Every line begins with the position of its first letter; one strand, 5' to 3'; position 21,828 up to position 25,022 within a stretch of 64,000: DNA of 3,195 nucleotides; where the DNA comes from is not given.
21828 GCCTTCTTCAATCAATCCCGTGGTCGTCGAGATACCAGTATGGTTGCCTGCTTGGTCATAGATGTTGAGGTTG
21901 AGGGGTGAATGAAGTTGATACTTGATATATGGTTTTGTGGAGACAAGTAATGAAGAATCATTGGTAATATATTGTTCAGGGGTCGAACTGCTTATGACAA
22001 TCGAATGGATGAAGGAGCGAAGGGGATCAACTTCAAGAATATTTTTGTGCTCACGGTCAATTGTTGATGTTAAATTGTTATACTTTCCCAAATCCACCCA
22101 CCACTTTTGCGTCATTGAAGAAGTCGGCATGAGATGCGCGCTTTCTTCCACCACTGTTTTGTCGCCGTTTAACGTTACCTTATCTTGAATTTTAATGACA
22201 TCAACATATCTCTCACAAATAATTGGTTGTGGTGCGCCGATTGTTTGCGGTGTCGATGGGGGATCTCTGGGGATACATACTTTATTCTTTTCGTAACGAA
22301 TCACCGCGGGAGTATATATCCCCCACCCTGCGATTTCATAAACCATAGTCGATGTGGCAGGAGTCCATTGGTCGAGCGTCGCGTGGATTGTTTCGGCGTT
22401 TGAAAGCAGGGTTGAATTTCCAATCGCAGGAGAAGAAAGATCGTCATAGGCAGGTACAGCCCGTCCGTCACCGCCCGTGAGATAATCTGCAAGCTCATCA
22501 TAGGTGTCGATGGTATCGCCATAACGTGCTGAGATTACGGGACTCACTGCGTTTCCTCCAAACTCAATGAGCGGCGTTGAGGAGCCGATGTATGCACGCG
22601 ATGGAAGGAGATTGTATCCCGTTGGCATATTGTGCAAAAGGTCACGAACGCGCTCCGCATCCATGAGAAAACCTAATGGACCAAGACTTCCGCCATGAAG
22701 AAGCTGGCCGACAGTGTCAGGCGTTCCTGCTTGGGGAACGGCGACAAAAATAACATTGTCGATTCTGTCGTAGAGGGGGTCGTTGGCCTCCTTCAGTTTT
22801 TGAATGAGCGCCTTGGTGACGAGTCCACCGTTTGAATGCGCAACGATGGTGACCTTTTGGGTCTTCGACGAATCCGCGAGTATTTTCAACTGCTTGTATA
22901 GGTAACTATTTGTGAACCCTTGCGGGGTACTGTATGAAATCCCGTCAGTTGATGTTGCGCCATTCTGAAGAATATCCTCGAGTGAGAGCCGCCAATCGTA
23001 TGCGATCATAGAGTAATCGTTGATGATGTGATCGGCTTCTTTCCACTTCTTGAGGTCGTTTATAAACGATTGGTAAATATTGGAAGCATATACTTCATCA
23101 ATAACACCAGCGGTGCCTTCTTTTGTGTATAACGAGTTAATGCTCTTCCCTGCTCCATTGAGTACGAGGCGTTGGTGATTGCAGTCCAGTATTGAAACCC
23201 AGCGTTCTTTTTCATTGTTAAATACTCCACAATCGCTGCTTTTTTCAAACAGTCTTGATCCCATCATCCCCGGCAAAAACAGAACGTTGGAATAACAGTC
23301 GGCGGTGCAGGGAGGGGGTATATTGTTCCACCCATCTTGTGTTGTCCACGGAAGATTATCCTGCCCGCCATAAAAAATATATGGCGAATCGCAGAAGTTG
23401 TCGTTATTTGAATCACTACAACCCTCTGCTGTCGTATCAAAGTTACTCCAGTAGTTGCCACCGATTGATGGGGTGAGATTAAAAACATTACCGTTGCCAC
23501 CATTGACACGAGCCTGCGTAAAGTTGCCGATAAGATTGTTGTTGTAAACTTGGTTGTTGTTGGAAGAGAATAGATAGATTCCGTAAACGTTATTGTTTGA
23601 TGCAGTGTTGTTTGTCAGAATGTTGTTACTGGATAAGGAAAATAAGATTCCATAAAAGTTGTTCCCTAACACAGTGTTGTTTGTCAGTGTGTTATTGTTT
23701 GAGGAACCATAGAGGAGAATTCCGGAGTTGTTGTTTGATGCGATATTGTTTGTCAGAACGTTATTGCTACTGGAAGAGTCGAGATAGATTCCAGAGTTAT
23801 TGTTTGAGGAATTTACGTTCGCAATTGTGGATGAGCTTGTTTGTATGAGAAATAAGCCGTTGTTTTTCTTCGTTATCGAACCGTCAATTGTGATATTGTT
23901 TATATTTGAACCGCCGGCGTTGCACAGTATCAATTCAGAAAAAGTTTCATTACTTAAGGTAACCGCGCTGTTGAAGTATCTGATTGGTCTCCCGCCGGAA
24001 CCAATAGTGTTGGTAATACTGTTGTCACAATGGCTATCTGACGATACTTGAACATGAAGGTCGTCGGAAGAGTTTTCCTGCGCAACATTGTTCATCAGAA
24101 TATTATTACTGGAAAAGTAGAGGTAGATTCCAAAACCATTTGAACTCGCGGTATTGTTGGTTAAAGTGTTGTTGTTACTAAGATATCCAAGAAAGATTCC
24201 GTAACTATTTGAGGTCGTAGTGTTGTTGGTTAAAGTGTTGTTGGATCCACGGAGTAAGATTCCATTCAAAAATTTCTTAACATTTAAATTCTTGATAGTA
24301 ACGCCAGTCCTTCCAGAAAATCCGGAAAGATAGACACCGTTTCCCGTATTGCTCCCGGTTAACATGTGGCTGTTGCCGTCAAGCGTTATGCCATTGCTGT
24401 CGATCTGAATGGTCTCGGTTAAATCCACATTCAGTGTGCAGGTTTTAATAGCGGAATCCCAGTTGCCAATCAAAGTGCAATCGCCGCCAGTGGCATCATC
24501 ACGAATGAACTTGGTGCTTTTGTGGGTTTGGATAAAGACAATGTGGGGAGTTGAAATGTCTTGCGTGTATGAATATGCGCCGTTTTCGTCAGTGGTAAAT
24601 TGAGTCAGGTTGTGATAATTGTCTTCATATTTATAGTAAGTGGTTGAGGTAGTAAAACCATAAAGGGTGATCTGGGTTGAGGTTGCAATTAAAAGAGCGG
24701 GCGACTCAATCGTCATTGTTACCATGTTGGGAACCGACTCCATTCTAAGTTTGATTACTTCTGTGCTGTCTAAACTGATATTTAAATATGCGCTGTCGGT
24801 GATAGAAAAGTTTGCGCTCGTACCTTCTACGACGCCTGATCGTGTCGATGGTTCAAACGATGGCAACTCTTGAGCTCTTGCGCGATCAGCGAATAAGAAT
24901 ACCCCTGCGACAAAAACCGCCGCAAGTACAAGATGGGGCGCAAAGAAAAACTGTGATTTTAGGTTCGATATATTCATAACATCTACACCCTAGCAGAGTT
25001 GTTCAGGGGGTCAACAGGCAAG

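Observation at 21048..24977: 1309-aa secreted beta-helix plus lipase-like protein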

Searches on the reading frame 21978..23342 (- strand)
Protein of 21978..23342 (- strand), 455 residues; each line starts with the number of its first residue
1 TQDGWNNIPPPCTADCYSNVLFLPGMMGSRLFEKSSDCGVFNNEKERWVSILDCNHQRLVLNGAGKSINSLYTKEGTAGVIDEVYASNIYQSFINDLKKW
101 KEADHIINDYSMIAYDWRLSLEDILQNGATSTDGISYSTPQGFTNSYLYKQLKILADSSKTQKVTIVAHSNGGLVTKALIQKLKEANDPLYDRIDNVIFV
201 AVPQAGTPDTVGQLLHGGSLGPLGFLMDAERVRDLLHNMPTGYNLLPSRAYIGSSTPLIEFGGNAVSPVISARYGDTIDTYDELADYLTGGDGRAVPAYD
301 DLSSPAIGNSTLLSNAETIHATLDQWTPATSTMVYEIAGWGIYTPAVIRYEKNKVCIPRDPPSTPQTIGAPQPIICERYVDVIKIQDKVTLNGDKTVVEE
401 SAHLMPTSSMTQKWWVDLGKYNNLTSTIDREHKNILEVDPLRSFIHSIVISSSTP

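Call 46: search_solved_structures(query=window:21978-23342:-, max_evalue=10, show_alignments=4)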
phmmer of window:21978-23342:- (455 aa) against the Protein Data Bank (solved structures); distinct sequences matched with E-value up to 10: 2.
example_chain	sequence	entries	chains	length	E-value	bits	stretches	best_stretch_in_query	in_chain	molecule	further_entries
5ah0_A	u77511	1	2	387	0.036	15.9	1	128-188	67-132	LIPASE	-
3llc_A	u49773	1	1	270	0.88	11.3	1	142-215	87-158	Putative hydrolase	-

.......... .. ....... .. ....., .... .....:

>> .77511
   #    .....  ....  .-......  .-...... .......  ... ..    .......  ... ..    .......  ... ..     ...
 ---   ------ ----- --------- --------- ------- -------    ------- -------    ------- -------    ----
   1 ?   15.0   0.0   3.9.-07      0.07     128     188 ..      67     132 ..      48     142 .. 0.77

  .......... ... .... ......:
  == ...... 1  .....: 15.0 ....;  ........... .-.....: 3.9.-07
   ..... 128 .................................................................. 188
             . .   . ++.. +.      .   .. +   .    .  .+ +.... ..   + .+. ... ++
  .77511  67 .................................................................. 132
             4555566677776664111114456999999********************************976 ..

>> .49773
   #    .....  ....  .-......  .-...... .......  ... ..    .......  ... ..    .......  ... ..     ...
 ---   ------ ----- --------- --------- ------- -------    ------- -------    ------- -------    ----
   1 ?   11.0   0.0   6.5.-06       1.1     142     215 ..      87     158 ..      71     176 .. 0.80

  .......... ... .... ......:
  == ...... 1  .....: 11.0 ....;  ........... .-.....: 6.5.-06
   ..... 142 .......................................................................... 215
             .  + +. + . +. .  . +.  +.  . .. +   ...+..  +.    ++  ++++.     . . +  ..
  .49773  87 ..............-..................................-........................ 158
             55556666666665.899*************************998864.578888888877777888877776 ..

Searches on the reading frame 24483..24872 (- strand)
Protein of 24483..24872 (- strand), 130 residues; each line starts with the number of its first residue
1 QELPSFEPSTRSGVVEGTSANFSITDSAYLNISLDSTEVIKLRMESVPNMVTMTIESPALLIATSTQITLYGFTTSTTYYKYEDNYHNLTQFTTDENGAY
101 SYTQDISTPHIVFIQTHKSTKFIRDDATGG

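Call 63: search_protein_families(library=pfam, proteins=[window:24483-24872:-], max_evalue=0.1)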
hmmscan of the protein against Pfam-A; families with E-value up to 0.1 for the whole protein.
window:24483-24872:- (130 aa): 1 family
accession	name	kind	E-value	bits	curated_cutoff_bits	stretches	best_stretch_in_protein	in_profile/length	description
PF06460.18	CoV_Methyltr_2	-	0.035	13.7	27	1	20-69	240-289/299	Coronavirus 2'-O-methyltransferase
